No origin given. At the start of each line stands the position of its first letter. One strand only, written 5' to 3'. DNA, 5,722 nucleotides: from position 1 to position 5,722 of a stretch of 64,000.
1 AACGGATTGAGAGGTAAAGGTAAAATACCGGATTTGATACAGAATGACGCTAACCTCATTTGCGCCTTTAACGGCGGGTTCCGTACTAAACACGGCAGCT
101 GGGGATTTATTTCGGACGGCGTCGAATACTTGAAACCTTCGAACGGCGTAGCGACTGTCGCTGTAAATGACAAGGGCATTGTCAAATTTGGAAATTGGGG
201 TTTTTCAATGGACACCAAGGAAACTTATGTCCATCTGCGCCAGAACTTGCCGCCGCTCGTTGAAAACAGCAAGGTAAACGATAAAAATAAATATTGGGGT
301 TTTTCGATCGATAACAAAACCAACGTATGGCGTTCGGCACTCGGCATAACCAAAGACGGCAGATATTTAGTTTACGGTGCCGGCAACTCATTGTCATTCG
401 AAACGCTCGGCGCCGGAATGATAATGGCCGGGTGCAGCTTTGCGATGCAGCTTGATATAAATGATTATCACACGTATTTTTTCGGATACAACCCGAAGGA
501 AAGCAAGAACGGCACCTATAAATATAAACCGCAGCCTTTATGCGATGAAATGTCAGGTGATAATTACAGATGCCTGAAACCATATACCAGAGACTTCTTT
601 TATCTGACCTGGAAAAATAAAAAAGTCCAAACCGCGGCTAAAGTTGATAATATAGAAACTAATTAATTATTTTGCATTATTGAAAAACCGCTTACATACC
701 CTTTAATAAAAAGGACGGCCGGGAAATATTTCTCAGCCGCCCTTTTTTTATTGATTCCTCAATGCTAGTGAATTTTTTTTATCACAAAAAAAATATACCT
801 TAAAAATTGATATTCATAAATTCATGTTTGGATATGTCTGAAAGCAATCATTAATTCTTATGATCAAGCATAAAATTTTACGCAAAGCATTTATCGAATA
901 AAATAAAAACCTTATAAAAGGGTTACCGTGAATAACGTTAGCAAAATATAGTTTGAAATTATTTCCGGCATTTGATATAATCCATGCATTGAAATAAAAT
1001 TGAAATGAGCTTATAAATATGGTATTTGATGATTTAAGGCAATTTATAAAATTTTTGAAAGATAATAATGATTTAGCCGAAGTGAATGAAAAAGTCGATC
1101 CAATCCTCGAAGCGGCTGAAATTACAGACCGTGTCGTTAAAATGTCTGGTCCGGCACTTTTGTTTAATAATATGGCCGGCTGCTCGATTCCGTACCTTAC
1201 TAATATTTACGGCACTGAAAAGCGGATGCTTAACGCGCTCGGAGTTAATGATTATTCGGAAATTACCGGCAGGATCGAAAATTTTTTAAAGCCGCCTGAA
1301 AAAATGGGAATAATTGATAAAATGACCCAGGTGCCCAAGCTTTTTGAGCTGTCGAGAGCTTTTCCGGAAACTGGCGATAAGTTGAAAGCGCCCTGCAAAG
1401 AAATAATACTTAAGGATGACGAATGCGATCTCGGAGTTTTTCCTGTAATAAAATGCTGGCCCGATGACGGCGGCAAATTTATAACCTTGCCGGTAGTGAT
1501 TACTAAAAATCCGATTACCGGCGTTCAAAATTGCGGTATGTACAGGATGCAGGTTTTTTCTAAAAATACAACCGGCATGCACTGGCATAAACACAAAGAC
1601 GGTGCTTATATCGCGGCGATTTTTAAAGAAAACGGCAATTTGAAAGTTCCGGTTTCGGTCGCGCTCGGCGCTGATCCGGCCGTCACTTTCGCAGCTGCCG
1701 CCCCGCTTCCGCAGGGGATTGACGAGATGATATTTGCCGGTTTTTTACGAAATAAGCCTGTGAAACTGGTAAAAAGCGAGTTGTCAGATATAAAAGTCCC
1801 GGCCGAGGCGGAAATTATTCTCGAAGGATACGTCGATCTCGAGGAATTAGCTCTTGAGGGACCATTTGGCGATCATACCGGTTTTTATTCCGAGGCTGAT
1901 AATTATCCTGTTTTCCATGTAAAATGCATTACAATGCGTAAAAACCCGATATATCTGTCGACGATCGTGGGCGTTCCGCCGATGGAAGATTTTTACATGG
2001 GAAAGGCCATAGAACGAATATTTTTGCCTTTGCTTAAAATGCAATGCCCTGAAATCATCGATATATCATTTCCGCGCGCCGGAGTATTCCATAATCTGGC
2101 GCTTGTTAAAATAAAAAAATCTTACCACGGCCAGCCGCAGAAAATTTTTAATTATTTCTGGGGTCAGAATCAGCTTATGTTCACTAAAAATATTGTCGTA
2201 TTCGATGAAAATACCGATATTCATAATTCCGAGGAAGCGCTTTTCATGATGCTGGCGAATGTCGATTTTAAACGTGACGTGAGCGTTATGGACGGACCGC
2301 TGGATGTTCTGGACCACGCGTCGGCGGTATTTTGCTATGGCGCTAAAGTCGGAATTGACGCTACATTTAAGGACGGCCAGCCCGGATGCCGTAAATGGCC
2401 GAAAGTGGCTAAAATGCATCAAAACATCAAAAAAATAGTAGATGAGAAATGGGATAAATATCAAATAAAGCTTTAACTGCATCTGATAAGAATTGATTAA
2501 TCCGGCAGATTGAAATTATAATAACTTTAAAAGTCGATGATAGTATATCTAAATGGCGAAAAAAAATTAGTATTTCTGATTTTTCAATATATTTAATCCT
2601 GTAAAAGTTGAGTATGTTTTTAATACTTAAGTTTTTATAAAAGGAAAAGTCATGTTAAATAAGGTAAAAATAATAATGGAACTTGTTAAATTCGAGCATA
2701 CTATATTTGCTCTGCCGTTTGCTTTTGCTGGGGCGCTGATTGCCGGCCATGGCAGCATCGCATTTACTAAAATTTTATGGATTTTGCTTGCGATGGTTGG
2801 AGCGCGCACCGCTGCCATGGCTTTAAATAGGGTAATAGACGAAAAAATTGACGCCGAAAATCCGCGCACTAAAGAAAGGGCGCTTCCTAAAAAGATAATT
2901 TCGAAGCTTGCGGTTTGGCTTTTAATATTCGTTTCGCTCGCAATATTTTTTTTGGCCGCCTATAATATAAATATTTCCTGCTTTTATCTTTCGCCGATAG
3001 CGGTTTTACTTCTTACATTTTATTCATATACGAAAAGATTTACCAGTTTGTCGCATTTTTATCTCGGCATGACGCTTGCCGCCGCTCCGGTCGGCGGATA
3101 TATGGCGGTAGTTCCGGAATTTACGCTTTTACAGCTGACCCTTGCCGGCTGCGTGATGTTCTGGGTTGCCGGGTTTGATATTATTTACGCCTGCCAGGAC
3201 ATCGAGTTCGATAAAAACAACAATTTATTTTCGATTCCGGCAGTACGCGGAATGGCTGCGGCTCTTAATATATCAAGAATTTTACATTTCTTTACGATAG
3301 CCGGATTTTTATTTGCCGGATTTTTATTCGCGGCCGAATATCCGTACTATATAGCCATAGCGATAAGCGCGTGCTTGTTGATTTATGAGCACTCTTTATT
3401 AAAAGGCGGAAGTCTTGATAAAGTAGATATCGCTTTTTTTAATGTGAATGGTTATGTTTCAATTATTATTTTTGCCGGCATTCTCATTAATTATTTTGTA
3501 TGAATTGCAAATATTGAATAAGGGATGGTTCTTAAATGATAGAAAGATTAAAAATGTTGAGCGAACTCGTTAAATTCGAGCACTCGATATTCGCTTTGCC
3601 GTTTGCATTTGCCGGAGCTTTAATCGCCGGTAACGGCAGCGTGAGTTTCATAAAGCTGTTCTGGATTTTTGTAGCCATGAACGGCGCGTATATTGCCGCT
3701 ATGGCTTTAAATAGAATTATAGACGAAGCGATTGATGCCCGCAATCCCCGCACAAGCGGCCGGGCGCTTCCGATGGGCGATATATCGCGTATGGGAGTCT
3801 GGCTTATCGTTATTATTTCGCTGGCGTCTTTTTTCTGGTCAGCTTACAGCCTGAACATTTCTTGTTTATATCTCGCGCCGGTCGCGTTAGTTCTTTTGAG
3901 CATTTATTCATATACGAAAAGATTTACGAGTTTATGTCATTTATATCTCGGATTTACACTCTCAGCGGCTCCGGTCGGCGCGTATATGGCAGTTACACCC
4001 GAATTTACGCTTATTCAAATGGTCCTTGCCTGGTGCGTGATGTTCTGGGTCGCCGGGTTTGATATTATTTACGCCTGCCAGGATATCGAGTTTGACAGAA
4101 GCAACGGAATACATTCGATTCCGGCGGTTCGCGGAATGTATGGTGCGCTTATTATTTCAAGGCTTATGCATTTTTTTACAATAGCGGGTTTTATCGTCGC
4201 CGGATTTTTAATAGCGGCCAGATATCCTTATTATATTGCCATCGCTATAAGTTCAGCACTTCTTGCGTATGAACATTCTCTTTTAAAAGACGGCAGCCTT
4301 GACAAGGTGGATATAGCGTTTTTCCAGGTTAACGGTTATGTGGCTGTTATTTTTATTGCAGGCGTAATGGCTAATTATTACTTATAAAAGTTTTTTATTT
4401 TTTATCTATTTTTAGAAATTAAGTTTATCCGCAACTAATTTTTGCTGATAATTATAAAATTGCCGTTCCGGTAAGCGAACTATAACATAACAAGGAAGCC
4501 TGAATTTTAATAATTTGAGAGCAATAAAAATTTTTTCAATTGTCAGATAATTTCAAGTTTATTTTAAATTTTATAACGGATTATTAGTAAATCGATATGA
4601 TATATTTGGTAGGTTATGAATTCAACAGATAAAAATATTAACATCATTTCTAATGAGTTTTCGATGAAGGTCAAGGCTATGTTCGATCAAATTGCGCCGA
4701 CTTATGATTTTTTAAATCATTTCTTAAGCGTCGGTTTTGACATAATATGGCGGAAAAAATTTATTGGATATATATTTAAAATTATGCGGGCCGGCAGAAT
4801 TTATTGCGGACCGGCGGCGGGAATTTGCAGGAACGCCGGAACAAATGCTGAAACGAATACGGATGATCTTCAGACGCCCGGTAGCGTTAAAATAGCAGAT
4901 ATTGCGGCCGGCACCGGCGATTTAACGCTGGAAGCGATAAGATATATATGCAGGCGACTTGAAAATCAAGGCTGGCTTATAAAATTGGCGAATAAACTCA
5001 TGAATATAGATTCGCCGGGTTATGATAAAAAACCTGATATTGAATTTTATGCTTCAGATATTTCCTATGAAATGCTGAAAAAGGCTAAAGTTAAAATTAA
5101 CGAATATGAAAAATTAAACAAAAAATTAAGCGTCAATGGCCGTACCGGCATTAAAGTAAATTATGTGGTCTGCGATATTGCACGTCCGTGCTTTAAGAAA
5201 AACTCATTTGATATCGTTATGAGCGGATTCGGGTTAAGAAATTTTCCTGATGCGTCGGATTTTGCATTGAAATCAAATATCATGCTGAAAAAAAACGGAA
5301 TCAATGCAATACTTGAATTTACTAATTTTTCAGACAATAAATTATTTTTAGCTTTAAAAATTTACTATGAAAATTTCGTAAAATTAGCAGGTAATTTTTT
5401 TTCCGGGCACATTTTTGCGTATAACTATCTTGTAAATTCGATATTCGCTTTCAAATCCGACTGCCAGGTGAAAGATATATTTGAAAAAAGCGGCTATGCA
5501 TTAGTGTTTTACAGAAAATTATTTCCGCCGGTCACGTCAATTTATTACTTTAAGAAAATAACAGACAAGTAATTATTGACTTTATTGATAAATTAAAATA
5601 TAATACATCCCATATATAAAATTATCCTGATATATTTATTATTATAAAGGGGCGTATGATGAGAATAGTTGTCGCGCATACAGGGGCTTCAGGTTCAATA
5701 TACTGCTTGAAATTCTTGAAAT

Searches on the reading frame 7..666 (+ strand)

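Call 68: search_protein_families(library=pfam, proteins=[window:7-666:+], max_evalue=0.0001)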
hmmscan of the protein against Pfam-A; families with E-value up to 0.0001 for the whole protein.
window:7-666:+ (219 aa): 1 family
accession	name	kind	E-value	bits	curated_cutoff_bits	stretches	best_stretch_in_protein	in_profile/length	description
PF09992.14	NAGPA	-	1.1e-06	29.4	25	1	16-150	2-137/169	Phosphodiester glycosidase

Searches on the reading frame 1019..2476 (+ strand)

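Call 63: search_protein_families(library=pfam, proteins=[window:1019-2476:+], max_evalue=0.0001)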
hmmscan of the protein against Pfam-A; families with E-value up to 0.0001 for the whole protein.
window:1019-2476:+ (485 aa): 3 families
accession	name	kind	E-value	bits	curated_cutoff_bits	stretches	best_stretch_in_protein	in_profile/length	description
PF01977.22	UbiD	-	2.8e-83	278.6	23.3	1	121-320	5-206/206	3-octaprenyl-4-hydroxybenzoate carboxy-lyase Rift-related domain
PF20696.2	UbiD_C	-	1e-34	119.7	24.2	1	326-448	2-127/127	3-octaprenyl-4-hydroxybenzoate carboxy-lyase C-terminal domain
PF20695.2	UbiD_N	-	1.6e-21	76.6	24.3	1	10-82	1-74/78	3-octaprenyl-4-hydroxybenzoate carboxy-lyase N-terminal domain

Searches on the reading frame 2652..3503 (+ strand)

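Call 63: search_protein_families(library=pfam, proteins=[window:2652-3503:+], max_evalue=0.0001)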
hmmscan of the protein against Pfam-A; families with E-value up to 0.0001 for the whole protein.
window:2652-3503:+ (283 aa): 1 family
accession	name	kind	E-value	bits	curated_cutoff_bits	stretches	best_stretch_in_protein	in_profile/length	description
PF01040.23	UbiA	-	1.9e-49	168.7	34.2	1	20-265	1-247/250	UbiA prenyltransferase family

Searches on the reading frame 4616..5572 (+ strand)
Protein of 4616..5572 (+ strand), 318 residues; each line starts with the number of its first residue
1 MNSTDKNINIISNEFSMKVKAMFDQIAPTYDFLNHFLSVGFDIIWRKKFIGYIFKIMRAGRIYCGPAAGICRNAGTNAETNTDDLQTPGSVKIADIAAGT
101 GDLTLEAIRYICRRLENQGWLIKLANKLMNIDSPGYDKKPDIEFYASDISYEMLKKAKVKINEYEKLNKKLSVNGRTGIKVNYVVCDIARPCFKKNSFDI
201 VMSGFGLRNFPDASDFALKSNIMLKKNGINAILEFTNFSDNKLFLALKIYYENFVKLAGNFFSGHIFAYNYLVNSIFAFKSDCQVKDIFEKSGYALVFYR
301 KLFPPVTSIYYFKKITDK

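Call 63: search_protein_families(library=pfam, proteins=[window:4616-5572:+], max_evalue=0.0001)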
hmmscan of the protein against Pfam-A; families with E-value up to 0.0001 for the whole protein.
window:4616-5572:+ (318 aa): 3 families
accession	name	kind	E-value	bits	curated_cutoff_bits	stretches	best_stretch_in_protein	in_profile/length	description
PF01209.24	Ubie_methyltran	-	1.5e-28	100.2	20.1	1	17-308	7-227/233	ubiE/COQ5 methyltransferase family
PF08241.18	Methyltransf_11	-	9.4e-08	33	21.2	1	143-229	20-92/95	Methyltransferase domain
PF13649.12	Methyltransf_25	-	2.8e-06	28.3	27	0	141-228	21-97/97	Methyltransferase domain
